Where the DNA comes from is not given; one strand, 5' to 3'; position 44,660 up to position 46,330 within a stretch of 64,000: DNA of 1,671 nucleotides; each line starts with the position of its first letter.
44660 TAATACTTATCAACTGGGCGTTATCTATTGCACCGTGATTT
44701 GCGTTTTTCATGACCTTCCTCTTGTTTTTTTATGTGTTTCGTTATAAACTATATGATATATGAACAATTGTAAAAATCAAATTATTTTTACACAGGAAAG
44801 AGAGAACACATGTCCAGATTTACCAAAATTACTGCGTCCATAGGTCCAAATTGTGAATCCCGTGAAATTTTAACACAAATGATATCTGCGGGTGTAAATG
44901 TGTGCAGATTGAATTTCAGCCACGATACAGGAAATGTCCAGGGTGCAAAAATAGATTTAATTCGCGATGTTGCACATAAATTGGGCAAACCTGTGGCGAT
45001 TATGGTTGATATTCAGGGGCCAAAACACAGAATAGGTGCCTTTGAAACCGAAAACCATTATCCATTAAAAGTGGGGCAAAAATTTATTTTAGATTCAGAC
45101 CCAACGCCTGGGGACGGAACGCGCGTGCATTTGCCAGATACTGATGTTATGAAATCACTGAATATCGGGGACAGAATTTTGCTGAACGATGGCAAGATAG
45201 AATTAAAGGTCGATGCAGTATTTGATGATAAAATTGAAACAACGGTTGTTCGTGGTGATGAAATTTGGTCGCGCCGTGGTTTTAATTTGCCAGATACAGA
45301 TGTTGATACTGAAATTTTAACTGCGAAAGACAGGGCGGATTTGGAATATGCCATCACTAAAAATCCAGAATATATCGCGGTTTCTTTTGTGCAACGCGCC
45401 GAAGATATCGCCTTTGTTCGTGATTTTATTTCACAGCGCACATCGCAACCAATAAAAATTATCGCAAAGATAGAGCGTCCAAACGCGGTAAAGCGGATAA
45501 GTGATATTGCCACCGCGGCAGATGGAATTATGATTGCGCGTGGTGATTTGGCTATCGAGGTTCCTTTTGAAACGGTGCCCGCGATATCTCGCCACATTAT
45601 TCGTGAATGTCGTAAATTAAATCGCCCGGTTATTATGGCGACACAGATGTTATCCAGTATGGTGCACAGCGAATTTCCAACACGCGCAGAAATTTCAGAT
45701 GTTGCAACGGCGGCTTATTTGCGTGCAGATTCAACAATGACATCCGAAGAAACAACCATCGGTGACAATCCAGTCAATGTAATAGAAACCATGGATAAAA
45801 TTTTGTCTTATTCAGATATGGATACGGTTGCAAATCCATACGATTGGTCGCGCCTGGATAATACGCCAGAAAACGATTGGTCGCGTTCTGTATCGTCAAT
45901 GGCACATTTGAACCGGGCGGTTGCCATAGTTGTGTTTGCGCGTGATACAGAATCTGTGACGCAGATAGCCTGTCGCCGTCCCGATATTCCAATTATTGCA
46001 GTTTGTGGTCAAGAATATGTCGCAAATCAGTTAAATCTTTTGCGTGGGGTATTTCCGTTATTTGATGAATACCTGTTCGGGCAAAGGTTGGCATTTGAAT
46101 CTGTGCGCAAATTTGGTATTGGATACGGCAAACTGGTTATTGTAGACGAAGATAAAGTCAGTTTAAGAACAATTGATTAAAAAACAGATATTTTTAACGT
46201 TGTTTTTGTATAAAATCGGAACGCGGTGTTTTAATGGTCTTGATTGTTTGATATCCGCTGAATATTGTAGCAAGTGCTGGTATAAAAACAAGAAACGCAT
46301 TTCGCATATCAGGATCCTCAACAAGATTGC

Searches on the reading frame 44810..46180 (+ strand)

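Call 64: search_protein_families(library=pfam, proteins=[window:44810-46180:+], max_evalue=0.001)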
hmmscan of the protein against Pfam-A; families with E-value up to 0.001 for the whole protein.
window:44810-46180:+ (456 aa): 2 families
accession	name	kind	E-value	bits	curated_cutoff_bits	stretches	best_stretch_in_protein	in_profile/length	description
PF00224.27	PK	-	1.3e-90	304.3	30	1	3-324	2-327/328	Pyruvate kinase, barrel domain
PF02887.21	PK_C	-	5e-09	36.7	28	1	359-420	5-67/114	Pyruvate kinase, alpha/beta domain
